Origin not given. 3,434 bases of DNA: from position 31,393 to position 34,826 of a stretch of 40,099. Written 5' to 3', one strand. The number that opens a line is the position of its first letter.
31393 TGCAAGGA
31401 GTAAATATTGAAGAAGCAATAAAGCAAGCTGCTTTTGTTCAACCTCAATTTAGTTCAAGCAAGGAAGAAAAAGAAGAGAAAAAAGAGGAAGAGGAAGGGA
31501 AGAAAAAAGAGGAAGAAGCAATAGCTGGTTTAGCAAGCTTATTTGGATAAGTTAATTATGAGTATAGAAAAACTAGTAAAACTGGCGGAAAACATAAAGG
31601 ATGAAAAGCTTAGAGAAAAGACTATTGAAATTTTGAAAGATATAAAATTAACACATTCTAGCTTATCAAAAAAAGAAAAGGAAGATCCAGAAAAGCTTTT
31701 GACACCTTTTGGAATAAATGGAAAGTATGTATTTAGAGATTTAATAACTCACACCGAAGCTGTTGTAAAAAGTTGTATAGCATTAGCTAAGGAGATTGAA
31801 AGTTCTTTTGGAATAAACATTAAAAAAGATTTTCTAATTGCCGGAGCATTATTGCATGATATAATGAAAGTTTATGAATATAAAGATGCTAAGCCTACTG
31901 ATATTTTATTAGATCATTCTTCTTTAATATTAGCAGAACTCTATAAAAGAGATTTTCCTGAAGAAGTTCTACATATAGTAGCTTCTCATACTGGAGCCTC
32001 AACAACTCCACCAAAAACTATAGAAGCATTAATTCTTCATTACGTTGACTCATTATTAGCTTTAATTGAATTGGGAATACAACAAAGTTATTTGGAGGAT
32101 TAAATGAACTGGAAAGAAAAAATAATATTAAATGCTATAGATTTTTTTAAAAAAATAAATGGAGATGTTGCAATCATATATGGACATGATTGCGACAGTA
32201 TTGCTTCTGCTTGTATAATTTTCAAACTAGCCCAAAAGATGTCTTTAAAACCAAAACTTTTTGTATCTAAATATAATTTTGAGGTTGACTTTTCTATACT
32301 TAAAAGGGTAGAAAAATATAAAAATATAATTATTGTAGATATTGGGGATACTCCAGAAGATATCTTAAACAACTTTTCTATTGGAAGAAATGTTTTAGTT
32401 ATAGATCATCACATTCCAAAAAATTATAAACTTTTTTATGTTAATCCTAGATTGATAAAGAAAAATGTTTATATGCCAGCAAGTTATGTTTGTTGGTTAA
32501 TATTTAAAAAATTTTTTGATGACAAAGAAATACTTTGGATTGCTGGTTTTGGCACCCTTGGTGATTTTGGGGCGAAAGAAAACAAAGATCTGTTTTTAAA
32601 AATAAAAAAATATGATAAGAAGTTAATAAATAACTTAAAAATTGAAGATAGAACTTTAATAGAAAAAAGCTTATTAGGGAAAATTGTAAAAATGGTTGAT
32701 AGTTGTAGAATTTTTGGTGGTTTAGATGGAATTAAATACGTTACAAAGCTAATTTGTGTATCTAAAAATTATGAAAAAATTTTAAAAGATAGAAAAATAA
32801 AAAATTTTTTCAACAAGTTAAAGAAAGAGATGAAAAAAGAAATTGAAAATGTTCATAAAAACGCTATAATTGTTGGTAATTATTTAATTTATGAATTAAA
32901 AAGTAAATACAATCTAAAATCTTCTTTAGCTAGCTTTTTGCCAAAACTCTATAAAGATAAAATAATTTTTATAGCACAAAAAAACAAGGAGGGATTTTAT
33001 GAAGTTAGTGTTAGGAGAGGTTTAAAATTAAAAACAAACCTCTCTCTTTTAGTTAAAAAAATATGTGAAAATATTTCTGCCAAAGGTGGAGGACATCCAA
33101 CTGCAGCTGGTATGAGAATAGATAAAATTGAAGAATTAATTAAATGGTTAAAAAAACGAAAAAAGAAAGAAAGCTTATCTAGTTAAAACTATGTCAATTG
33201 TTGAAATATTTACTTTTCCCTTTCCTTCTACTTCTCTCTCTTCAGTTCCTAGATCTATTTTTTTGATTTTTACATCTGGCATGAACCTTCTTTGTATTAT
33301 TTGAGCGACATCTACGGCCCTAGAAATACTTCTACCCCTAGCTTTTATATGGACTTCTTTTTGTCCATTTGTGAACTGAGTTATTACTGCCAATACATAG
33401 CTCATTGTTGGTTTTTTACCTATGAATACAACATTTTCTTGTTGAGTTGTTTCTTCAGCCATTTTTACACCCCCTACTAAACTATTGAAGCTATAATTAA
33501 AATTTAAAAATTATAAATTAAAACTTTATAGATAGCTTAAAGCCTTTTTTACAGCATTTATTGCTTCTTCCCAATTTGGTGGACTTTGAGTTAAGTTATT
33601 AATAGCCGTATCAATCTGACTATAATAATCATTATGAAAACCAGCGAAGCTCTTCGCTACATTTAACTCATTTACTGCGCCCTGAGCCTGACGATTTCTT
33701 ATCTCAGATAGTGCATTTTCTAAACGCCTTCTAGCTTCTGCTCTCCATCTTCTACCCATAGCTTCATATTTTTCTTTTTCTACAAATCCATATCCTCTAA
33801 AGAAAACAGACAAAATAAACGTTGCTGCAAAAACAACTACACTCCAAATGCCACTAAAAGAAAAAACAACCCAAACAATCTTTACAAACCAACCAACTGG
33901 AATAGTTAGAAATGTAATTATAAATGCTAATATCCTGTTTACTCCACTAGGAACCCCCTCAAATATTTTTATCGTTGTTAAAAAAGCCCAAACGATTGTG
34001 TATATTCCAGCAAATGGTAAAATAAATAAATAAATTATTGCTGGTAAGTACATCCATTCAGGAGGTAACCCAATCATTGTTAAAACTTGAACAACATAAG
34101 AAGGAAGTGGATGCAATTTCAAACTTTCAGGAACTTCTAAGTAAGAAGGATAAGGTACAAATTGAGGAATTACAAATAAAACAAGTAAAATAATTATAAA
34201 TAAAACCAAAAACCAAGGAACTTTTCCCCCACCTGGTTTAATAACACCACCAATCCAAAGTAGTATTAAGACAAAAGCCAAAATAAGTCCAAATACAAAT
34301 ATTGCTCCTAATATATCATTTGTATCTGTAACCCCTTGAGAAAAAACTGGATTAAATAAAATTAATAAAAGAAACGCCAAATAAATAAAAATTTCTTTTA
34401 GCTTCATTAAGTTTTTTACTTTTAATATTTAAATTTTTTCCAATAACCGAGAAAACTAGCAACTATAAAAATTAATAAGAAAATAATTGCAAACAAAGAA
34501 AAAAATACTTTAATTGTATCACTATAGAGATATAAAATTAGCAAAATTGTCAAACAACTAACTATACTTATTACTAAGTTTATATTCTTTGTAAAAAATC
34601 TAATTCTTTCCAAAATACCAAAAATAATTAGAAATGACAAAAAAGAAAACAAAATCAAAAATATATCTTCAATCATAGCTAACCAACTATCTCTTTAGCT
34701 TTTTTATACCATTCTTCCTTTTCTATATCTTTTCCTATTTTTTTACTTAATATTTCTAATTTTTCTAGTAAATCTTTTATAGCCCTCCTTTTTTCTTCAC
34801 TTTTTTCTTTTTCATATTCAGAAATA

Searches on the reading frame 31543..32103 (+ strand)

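Call 8: search_protein_families(library=pfam, max_evalue=0.001, proteins=[window:31543-32103:+])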
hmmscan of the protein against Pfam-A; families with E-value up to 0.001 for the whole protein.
window:31543-32103:+ (186 aa): 1 family
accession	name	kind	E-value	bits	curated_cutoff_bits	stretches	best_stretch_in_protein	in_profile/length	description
PF01966.28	HD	-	1.2e-12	48.6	22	1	68-173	2-115/116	HD domain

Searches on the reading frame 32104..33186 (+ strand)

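Call 8: search_protein_families(library=pfam, max_evalue=0.001, proteins=[window:32104-33186:+])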
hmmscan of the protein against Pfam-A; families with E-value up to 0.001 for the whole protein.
window:32104-33186:+ (360 aa): 2 families
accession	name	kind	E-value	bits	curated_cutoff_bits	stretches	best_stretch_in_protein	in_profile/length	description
PF02272.25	DHHA1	-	8e-12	46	25.9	1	274-351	20-98/102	DHHA1 domain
PF01368.27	DHH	-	2.8e-09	37.7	28.1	1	24-116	3-87/125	DHH family, N-terminal domain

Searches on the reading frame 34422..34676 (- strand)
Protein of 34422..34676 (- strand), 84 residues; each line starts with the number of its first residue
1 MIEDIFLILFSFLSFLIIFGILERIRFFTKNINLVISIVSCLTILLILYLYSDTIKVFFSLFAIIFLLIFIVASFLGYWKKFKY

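Call 8: search_protein_families(library=pfam, max_evalue=0.001, proteins=[window:34422-34676:-])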
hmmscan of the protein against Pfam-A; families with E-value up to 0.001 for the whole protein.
window:34422-34676:- (84 aa): 0 families

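Call 34: search_protein_families(library=pfam, max_evalue=1, proteins=[window:34422-34676:-])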
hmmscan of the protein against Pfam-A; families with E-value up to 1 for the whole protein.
window:34422-34676:- (84 aa): 3 families
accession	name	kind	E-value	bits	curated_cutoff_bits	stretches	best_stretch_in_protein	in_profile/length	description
PF07695.17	7TMR-DISM_7TM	-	0.039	14.3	29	1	7-83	75-150/205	7TM diverse intracellular signalling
PF06432.16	GPI2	-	0.46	10.5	24.4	1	6-83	187-262/270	Phosphatidylinositol N-acetylglucosaminyltransferase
PF10177.14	DUF2371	-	0.89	10.3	22.9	1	39-74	91-126/143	Uncharacterised conserved protein (DUF2371)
